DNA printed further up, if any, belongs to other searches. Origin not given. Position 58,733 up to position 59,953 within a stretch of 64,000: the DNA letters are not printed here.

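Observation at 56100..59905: Conserved ~340-bp post-cassette repeat whose terminal bases match the inverted repeat of the adjacent IS5-family element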

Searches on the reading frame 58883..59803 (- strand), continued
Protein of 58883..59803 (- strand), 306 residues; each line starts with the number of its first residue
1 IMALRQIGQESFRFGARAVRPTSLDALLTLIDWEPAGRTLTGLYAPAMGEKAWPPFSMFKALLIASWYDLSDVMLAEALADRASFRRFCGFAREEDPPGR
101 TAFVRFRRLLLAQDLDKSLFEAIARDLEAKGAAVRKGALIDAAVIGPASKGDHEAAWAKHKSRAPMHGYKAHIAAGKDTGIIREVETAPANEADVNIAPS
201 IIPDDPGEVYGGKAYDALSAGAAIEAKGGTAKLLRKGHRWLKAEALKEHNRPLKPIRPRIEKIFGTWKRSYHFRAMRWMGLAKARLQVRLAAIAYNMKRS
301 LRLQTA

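Call 60: find_homologous_proteins(query=L004:67-1392:+, max_evalue=1e-100)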
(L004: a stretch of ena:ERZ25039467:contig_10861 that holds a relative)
Query L004:67-1392:+ (442 aa): 4242 proteins with E <= 1e-100 among 8000 candidates; the best 120 are listed.
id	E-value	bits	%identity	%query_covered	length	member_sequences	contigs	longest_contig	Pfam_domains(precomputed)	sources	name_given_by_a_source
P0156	9.3e-267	903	95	100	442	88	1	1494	PF10396.15,PF01926.30,PF00350.30,PF02421.25,PF12631.13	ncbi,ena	-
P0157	1.7e-262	889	94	100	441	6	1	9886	PF10396.15,PF01926.30,PF00350.30,PF02421.25,PF12631.13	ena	-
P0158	3.0e-257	872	93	100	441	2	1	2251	PF10396.15,PF01926.30,PF00350.30,PF02421.25,PF12631.13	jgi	-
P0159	2.8e-237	806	87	99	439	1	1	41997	PF10396.15,PF01926.30,PF00350.30,PF02421.25,PF12631.13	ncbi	-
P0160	1.9e-236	803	86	99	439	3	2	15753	PF10396.15,PF01926.30,PF00350.30,PF02421.25,PF12631.13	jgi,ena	jgi:tRNA modification GTPase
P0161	3.5e-235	799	86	99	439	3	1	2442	PF10396.15,PF01926.30,PF00350.30,PF02421.25,PF12631.13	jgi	jgi:tRNA modification GTPase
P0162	5.8e-231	785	84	99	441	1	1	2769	PF10396.15,PF01926.30,PF00350.30,PF02421.25,PF12631.13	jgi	jgi:tRNA modification GTPase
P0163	2.0e-230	783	83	99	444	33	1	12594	PF10396.15,PF01926.30,PF00350.30,PF02421.25,PF12631.13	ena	-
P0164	2.7e-229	780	82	100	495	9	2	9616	PF10396.15,PF01926.30,PF02421.25,PF12631.13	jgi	jgi:tRNA modification GTPase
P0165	9.9e-229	778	82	99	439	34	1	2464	PF10396.15,PF01926.30,PF00350.30,PF02421.25,PF12631.13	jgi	jgi:tRNA modification GTPase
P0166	1.3e-228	777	83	99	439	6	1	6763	PF10396.15,PF01926.30,PF00350.30,PF02421.25,PF12631.13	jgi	jgi:tRNA modification GTPase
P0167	5.7e-228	775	82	99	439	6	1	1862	PF10396.15,PF01926.30,PF00350.30,PF02421.25,PF12631.13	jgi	jgi:tRNA modification GTPase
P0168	6.3e-228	775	82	100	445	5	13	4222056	PF10396.15,PF01926.30,PF00350.30,PF02421.25,PF12631.13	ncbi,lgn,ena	ncbi:MAG: tRNA uridine-5-carboxymethylaminomethyl(34) synthesis GTPase MnmE [Methylocella sp.]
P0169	1.1e-227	774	82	99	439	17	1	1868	PF10396.15,PF01926.30,PF00350.30,PF02421.25,PF12631.13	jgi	jgi:tRNA modification GTPase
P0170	2.5e-227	773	82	99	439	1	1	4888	PF10396.15,PF01926.30,PF02421.25,PF12631.13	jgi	jgi:tRNA modification GTPase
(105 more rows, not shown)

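Call 61: find_encoding_contigs(protein=P0157, flank=2500, max_places=3)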
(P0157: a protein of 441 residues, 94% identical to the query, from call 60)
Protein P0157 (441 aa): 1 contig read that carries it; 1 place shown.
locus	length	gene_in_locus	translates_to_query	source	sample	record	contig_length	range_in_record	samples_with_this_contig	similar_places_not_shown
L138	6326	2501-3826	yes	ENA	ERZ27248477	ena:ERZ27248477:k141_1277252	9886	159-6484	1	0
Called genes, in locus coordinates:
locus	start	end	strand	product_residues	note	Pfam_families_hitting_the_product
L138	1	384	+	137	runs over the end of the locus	-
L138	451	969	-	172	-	PF11684:DUF3280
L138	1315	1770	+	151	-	-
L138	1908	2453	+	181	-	-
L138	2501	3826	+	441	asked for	PF10396:TrmE_N, PF12631:MnmE_helical, PF01926:MMR_HSR1, PF02421:FeoB_N (weak), PF00350:Dynamin_N (faint)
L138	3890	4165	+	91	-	-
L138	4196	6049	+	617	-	PF01134:GIDA, PF07992:Pyr_redox_2 (faint), PF12831:FAD_oxidored (weak), PF21680:GIDA_C_1st, PF13932:SAM_GIDA_C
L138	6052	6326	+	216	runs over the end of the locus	PF02527:GidB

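Call 62: find_encoding_contigs(protein=P0159, flank=2500, max_places=3)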
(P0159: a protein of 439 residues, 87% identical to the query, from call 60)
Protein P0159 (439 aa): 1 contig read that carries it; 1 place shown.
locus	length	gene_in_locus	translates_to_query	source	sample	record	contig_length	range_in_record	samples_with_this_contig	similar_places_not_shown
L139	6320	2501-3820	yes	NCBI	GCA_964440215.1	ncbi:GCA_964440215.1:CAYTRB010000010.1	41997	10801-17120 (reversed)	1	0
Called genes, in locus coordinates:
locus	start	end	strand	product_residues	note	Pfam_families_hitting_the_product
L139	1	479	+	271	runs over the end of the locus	PF09834:DUF2061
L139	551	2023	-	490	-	PF00224:PK, PF03328:HpcH_HpaI (weak)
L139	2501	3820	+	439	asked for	PF10396:TrmE_N, PF12631:MnmE_helical, PF00350:Dynamin_N (faint), PF01926:MMR_HSR1, PF02421:FeoB_N (weak)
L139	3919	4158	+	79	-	-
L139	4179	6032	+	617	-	PF01134:GIDA, PF12831:FAD_oxidored (weak), PF21680:GIDA_C_1st, PF13932:SAM_GIDA_C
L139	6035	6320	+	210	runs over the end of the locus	PF02527:GidB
